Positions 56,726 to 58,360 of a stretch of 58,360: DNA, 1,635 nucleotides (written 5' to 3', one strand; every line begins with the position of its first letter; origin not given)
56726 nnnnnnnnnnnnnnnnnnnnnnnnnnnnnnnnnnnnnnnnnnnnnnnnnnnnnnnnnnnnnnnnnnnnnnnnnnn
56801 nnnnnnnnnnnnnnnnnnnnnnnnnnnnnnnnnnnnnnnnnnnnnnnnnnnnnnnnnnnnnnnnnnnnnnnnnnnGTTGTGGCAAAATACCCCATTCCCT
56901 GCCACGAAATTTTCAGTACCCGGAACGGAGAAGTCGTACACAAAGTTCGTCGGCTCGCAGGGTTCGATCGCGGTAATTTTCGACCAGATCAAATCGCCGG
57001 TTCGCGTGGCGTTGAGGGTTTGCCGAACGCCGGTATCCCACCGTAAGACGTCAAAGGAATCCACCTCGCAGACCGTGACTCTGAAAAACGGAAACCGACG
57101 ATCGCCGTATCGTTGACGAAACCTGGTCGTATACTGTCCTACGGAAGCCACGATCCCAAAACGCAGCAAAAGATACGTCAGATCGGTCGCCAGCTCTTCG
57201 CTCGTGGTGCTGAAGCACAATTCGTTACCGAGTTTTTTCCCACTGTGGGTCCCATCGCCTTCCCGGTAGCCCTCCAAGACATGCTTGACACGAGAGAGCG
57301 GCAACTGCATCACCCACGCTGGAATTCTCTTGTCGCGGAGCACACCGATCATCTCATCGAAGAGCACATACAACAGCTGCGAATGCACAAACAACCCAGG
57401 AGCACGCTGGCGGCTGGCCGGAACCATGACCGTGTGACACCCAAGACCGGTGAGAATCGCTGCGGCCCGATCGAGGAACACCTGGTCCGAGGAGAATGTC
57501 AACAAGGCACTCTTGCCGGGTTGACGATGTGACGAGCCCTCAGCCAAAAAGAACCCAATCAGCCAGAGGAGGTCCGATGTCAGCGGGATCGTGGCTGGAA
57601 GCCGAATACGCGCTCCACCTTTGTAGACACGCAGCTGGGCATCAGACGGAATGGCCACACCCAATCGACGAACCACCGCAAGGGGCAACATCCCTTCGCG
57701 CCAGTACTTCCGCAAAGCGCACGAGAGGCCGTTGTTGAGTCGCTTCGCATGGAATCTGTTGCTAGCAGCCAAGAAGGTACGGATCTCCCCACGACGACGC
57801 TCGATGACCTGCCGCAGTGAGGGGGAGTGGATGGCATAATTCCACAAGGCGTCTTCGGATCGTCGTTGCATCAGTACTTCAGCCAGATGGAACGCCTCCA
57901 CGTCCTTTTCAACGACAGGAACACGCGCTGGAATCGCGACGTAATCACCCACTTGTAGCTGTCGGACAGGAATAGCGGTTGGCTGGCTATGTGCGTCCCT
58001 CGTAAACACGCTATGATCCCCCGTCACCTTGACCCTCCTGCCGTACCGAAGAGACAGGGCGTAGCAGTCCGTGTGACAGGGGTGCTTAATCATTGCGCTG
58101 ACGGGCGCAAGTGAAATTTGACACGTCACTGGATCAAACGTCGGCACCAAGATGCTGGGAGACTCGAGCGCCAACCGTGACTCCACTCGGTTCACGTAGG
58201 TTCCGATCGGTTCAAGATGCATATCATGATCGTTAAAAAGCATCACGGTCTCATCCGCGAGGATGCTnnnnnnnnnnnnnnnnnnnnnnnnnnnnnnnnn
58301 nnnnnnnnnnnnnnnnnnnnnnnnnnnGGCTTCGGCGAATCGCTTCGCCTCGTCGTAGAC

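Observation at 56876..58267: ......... intein inside a UDP-glucuronate decarboxylase-like sugar-nucleotide enzyme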

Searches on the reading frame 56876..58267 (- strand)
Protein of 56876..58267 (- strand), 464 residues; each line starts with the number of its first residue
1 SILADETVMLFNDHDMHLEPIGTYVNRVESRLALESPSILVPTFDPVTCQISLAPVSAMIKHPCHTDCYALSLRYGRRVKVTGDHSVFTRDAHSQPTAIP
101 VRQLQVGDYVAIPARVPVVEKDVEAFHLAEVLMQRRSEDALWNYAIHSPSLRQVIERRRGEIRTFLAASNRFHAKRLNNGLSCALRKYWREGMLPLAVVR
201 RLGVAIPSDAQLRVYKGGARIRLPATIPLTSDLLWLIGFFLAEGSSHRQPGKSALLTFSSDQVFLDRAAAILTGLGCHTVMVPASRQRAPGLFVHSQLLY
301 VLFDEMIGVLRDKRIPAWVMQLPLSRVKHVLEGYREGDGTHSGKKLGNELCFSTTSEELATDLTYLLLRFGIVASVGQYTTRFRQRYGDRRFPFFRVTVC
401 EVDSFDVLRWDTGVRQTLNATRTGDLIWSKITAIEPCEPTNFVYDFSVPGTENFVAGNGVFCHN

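Call 5: search_protein_families(library=pfam, proteins=[window:56876-58267:-], max_evalue=0.1)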
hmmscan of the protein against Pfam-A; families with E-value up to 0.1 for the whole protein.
window:56876-58267:- (464 aa): 2 families
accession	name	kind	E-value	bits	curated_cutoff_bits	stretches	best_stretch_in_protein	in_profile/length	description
PF14890.11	Intein_splicing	-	2.5e-19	70.1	35.8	1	49-464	31-155/155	Intein splicing domain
PF14528.11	LAGLIDADG_3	-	8.7e-13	48.8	22.5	1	330-382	6-59/82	LAGLIDADG-like domain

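Call 6: search_protein_families(library=ncbifam, proteins=[window:56876-58267:-], max_evalue=0.1)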
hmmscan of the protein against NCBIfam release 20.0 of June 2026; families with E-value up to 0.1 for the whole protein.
window:56876-58267:- (464 aa): 15 families
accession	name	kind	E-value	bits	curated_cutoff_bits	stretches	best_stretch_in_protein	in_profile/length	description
NF011491.0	PRK14898.1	equivalog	8e-21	73.8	783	2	51-380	135-388/860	DNA-directed RNA polymerase subunit A''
NF005852.0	PRK07773.1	equivalog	9.1e-16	57.3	780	3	41-121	427-501/886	replicative DNA helicase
NF011303.0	PRK14715.1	equivalog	7.5e-15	53.1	1585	1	38-375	941-1261/1627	DNA-directed DNA polymerase II large subunit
NF045703.1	rSAM_Tes_intein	exception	9.1e-13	46.9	1700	1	60-463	223-609/1040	tetraether lipid synthase Tes, intein-containing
NF003159.0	PRK04132.1-4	equivalog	8e-10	37.4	999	2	215-380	159-314/852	replication factor C small subunit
NF011418.0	PRK14845.1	equivalog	2.5e-07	28.9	756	1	75-381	100-282/1049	translation initiation factor IF-2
NF003157.0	PRK04132.1-2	equivalog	3.5e-07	28.5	1103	1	235-376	174-311/864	replication factor C small subunit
TIGR01443.1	intein_Cterm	domain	5.7e-07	29.6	15.6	1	442-464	1-23/24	intein C-terminal splicing region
NF011287.0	PRK14698.1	equivalog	1.5e-06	26.5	1238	1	216-384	378-541/1017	V-type ATP synthase subunit A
NF007072.0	PRK09519.1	equivalog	4.5e-06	25.3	1024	1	227-381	357-517/790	intein-containing recombinase RecA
NF038098.1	GyrA_w_intein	exception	2.4e-05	22.5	1850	1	311-380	320-390/1232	intein-containing DNA gyrase subunit A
TIGR01445.1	intein_Nterm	domain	0.00011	23.1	24.5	1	4-89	4-83/83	intein N-terminal splicing region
NF011302.0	PRK14714.1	equivalog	0.00072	17.2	1791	1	38-141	980-1080/1350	DNA-directed DNA polymerase II large subunit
NF003158.0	PRK04132.1-3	equivalog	0.022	11.8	1750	0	69-122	126-179/1437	replication factor C small subunit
NF038162.1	RtcB_rel_intein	exception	0.023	12.6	1150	0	54-112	136-189/961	intein-containing RtcB family protein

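Call 34: search_solved_structures(query=window:56876-58267:-, max_evalue=0.01, show_alignments=2)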
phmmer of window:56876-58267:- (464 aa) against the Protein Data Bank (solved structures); distinct sequences matched with E-value up to 0.01: 10.
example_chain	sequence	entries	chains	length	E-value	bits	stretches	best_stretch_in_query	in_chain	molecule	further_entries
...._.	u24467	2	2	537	3.4e-24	88.8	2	25-141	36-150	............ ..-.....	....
5o9i_A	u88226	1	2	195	2.4e-12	49.8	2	49-122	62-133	Transcription initiation factor IIB,Transcription initiation factor IIB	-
5o9j_A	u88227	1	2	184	2.9e-10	42.9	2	422-462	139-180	Transcription initiation factor IIB,Transcription initiation factor IIB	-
7qsu_A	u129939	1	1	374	2.5e-09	39.8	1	219-459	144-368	V-ATPase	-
7qss_A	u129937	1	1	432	7.5e-08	35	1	219-381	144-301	V-type ATP synthase alpha chain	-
6rpq_A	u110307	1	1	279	0.00019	23.8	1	422-464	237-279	Ubiquitin-like protein SMT3,1108aa long hypothetical cell division control protein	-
4e2u_A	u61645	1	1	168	0.0004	22.7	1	420-464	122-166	Pho radA intein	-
2lqm_A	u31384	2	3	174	0.00082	21.7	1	413-464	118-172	Pho radA intein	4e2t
4o1r_A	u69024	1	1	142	0.0018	20.5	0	422-464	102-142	Replicative DNA helicase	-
6rpp_A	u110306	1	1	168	0.0068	18.6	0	426-463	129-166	Cell division control protein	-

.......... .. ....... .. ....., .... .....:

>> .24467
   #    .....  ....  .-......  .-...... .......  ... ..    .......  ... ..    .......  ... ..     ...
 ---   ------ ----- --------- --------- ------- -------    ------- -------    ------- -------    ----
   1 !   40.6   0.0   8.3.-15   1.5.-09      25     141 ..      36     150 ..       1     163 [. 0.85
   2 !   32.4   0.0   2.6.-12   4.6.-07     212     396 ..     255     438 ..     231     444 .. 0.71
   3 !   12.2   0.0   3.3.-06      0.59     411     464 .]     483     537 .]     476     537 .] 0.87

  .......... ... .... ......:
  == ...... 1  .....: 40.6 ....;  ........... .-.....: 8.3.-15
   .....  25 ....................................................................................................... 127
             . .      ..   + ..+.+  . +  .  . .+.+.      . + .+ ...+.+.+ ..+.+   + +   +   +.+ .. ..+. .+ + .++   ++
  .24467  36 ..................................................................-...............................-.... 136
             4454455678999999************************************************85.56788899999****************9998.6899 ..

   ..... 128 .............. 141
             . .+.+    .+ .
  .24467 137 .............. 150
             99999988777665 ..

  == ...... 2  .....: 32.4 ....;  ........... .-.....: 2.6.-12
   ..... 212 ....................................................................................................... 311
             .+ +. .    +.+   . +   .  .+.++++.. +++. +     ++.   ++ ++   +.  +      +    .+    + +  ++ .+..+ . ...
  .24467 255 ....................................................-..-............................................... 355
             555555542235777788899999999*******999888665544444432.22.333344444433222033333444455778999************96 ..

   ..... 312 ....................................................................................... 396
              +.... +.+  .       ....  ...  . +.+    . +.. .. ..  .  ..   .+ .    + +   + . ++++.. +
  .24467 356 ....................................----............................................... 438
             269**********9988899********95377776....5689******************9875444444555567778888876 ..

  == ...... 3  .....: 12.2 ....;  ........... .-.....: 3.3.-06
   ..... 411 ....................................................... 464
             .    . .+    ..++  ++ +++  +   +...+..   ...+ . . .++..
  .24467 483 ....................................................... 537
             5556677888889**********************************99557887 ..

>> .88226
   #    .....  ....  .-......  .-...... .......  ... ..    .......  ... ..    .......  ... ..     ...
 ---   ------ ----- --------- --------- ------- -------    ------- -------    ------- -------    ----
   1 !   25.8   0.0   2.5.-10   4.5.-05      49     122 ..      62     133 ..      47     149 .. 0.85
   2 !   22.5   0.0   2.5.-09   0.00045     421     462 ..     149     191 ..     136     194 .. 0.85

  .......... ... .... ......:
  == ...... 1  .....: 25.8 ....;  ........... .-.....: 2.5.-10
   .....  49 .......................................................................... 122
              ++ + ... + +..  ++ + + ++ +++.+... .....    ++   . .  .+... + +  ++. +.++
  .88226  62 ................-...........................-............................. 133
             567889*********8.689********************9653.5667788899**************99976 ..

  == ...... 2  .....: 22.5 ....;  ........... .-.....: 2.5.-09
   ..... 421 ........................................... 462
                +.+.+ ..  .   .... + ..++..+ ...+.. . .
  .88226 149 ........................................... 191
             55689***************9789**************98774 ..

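Call 56: search_protein_representatives(protein=window:56876-58267:-)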
Query: 464 residues. Proteins with E-value up to 0.001 (for the whole library): 2947; up to 1e-10: 638; up to 1e-30: 75. The best 150 are listed.
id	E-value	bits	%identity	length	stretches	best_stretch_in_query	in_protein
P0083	4.5e-151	520.3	51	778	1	1-464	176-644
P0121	2.4e-112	392.7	44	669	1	2-464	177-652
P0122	2.7e-97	343.0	43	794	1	41-464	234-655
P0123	1.3e-79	284.8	40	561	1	42-464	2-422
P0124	2.2e-79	284.0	37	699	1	1-464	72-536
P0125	3.4e-77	276.8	37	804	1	33-464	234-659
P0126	1.3e-72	261.7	44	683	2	225-464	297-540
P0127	1.3e-66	241.9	43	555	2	219-464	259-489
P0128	1.4e-66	241.8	48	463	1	1-272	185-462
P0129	5.2e-66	239.9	46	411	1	194-464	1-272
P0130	5.8e-58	213.4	28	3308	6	5-460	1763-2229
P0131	1.5e-57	212.0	32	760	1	5-464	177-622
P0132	5.4e-55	203.6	50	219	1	206-420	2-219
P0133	7.0e-55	203.2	31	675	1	1-463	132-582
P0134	8.3e-55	203.0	30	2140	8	36-381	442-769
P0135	2.6e-54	201.3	34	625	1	34-464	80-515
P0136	1.2e-50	189.3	33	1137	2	1-462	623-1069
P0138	3.2e-50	187.9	34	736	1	43-464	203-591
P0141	2.5e-48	181.6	31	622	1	1-464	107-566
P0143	2.7e-47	178.2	30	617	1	1-464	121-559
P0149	5.8e-44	167.2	33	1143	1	2-464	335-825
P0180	1.7e-34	136.0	29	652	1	1-463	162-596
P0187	1.7e-32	129.4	28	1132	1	2-464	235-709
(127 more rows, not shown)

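Call 57: search_protein_families(library=pfam, proteins=[P0121, P0122, P0124, P0125, P0131, P0133, P0135, P0136, P0138, P0141], max_evalue=0.00001)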
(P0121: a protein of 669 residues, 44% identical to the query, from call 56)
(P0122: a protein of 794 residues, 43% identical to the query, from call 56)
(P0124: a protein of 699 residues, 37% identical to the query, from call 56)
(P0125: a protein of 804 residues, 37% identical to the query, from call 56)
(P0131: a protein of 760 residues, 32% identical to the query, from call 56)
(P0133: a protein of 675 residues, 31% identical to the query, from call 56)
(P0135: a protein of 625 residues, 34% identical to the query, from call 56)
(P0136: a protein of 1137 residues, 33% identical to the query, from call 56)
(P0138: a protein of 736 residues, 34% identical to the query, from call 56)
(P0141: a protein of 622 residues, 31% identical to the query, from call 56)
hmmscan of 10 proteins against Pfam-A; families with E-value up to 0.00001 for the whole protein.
P0121 (669 aa): 5 families
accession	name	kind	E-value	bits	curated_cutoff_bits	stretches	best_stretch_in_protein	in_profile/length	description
PF01370.27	Epimerase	-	2.3e-31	109.5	20.9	1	4-176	1-172/240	NAD dependent epimerase/dehydratase family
PF16363.11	GDP_Man_Dehyd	-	7.5e-31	108.2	27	1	5-176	1-183/332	GDP-mannose 4,6 dehydratase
PF14890.11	Intein_splicing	-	1.6e-13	51.2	35.8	1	222-652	29-155/155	Intein splicing domain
PF14528.11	LAGLIDADG_3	-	1.7e-10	41.4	22.5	1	516-575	5-64/82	LAGLIDADG-like domain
PF01073.25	3Beta_HSD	-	3.7e-08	33.2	22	1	5-157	1-157/280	3-beta hydroxysteroid dehydrogenase/isomerase family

P0122 (794 aa): 6 families
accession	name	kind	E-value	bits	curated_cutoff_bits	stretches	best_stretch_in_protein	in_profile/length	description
PF01370.27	Epimerase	-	2.2e-42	145.5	20.9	2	5-176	2-173/240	NAD dependent epimerase/dehydratase family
PF16363.11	GDP_Man_Dehyd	-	2.6e-42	145.9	27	2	6-175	2-183/332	GDP-mannose 4,6 dehydratase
PF14890.11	Intein_splicing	-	5.3e-12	46.3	35.8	1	249-655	39-155/155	Intein splicing domain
PF01073.25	3Beta_HSD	-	5.9e-08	32.5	22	1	5-158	1-159/280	3-beta hydroxysteroid dehydrogenase/isomerase family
PF07993.18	NAD_binding_4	-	1e-06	28.5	20.1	0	65-172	87-204/258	Male sterility protein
PF14528.11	LAGLIDADG_3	-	4.3e-06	27.3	22.5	0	519-570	5-55/82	LAGLIDADG-like domain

P0124 (699 aa): 4 families
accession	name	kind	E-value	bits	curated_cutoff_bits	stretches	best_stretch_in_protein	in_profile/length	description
PF16363.11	GDP_Man_Dehyd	-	1.1e-35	124.1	27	2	1-71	109-182/332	GDP-mannose 4,6 dehydratase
PF01370.27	Epimerase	-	1.6e-27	96.9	20.9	2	1-92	98-190/240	NAD dependent epimerase/dehydratase family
PF14890.11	Intein_splicing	-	2.3e-23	83.2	35.8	1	91-536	11-155/155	Intein splicing domain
PF14528.11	LAGLIDADG_3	-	8.9e-12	45.5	22.5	1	398-467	4-66/82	LAGLIDADG-like domain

P0125 (804 aa): 5 families
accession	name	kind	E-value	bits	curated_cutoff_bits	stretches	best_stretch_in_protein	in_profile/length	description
PF01370.27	Epimerase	-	8.2e-25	88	20.9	1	27-200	1-171/240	NAD dependent epimerase/dehydratase family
PF14890.11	Intein_splicing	-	1.5e-19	70.7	35.8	1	251-659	32-155/155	Intein splicing domain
PF16363.11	GDP_Man_Dehyd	-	1.3e-11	45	27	1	28-200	1-182/332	GDP-mannose 4,6 dehydratase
PF01073.25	3Beta_HSD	-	5e-08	32.8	22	1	29-182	2-156/280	3-beta hydroxysteroid dehydrogenase/isomerase family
PF14528.11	LAGLIDADG_3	-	8.4e-08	32.8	22.5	0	429-478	6-55/82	LAGLIDADG-like domain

P0131 (760 aa): 8 families
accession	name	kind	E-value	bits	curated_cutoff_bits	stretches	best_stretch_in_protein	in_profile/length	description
PF16363.11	GDP_Man_Dehyd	-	1.6e-51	176.2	27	2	4-173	1-183/332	GDP-mannose 4,6 dehydratase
PF01370.27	Epimerase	-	1.4e-45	156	20.9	2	3-172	1-171/240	NAD dependent epimerase/dehydratase family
PF14890.11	Intein_splicing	-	8.7e-18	65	35.8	1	219-622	34-155/155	Intein splicing domain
PF07993.18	NAD_binding_4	-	1.4e-11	44.5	20.1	1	60-170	84-204/258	Male sterility protein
PF01073.25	3Beta_HSD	-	5.8e-11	42.4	22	1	4-155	1-158/280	3-beta hydroxysteroid dehydrogenase/isomerase family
PF02719.21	Polysacc_synt_2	-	3.9e-08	33.3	20.2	1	3-111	1-124/293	Polysaccharide biosynthesis protein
PF14528.11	LAGLIDADG_3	-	4.2e-08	33.8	22.5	1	487-550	4-64/82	LAGLIDADG-like domain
PF04321.23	RmlD_sub_bind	-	5.9e-07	29.3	27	1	1-173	1-154/287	RmlD substrate binding domain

P0133 (675 aa): 2 families
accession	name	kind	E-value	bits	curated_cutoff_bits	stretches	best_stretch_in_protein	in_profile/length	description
PF14890.11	Intein_splicing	-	1.6e-22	80.4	35.8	1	177-581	30-153/155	Intein splicing domain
PF14528.11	LAGLIDADG_3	-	1.1e-13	51.6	22.5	1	440-502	6-65/82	LAGLIDADG-like domain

P0135 (625 aa): 2 families
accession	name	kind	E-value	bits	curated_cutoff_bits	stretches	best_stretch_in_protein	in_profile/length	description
PF14890.11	Intein_splicing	-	3e-22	79.5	35.8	1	67-515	3-155/155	Intein splicing domain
PF14528.11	LAGLIDADG_3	-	1.3e-09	38.6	22.5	1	374-434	5-64/82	LAGLIDADG-like domain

P0136 (1137 aa): 2 families
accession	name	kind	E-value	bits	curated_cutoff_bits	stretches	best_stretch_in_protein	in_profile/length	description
PF14890.11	Intein_splicing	-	4.9e-45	153.5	35.8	2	94-532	20-155/155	Intein splicing domain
PF14528.11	LAGLIDADG_3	-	1.2e-25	89.9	22.5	2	297-386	3-82/82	LAGLIDADG-like domain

P0138 (736 aa): 10 families
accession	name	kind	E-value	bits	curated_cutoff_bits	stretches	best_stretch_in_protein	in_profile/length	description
PF16363.11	GDP_Man_Dehyd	-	5.7e-55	187.5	27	2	5-172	1-183/332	GDP-mannose 4,6 dehydratase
PF01370.27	Epimerase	-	8e-48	163.4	20.9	1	4-174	1-174/240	NAD dependent epimerase/dehydratase family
PF14890.11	Intein_splicing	-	3.4e-16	59.8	35.8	1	208-591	32-155/155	Intein splicing domain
PF04321.23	RmlD_sub_bind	-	7.1e-15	55.3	27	1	3-157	2-140/287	RmlD substrate binding domain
PF13460.12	NAD_binding_10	-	5.9e-12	46.3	27.2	1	8-169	1-143/184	NAD(P)H-binding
PF02719.21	Polysacc_synt_2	-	2.8e-10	40.3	20.2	1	5-119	2-129/293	Polysaccharide biosynthesis protein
PF14528.11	LAGLIDADG_3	-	6.7e-10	39.5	22.5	1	458-516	6-64/82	LAGLIDADG-like domain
PF01073.25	3Beta_HSD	-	8.1e-09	35.3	22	1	5-169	1-178/280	3-beta hydroxysteroid dehydrogenase/isomerase family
PF07993.18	NAD_binding_4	-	1.5e-07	31.3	20.1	0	79-171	96-206/258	Male sterility protein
PF05368.20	NmrA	-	2e-06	28.1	27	1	2-118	3-107/298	NmrA-like family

P0141 (622 aa): 2 families
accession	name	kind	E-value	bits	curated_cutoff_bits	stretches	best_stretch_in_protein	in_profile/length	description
PF14890.11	Intein_splicing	-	7.9e-21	74.9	35.8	1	117-566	3-155/155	Intein splicing domain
PF14528.11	LAGLIDADG_3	-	3.9e-11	43.5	22.5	0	424-474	4-55/82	LAGLIDADG-like domain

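Call 58: predict_structure(alignment_id=A1)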
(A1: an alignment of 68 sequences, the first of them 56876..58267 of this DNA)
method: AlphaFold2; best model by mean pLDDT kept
length: 464 residues; sequences in the alignment: 68
mean_pLDDT: 92.8   pTM: 0.91
mean pLDDT of the five models: 92.8, 92.7, 92.4, 92.2, 91.8
residues with pLDDT >= 90: 392; 70-90: 59; 50-70: 7; < 50: 6
segments of 3 or more residues with pLDDT < 50: 340-345
pLDDT, mean of each block of 10 residues (from residue 1): 97 96 93 83 96 96 95 97 96 94 97 97 96 94 95 96 93 86 94 96 96 79 95 98 91 89 96 95 91 94 94 93 98 83 60 93 98 95 81 92 93 93 96 97 96 97 94
secondary structure, 60 per line:
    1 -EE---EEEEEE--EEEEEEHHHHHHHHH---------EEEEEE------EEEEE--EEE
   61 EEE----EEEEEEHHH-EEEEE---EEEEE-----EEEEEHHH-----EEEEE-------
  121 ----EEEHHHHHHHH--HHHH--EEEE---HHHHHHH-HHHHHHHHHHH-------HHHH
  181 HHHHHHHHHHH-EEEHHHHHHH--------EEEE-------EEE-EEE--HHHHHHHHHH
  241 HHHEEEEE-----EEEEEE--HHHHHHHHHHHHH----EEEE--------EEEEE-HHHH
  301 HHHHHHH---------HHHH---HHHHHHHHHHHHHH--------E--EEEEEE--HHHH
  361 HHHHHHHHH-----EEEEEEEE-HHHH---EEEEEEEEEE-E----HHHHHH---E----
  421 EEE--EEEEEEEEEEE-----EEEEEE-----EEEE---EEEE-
elements in order: E7-12 E15-20 H21-29 E39-44 E51-55 E58-63 E68-73 E78-82 E86-90 E96-100 E109-113 E125-127 H128-135 H138-141 E144-147 H151-157 H159-169 H177-191 E193-195 H196-202 E211-214 E222-224 E226-228 H231-243 E244-248 E254-259 H262-274 E279-282 E291-295 H297-307 H317-320 H324-337 E349-354 H357-369 E375-382 H384-387 E391-400 H407-412 E421-423 E426-436 E442-447 E453-456 E460-463
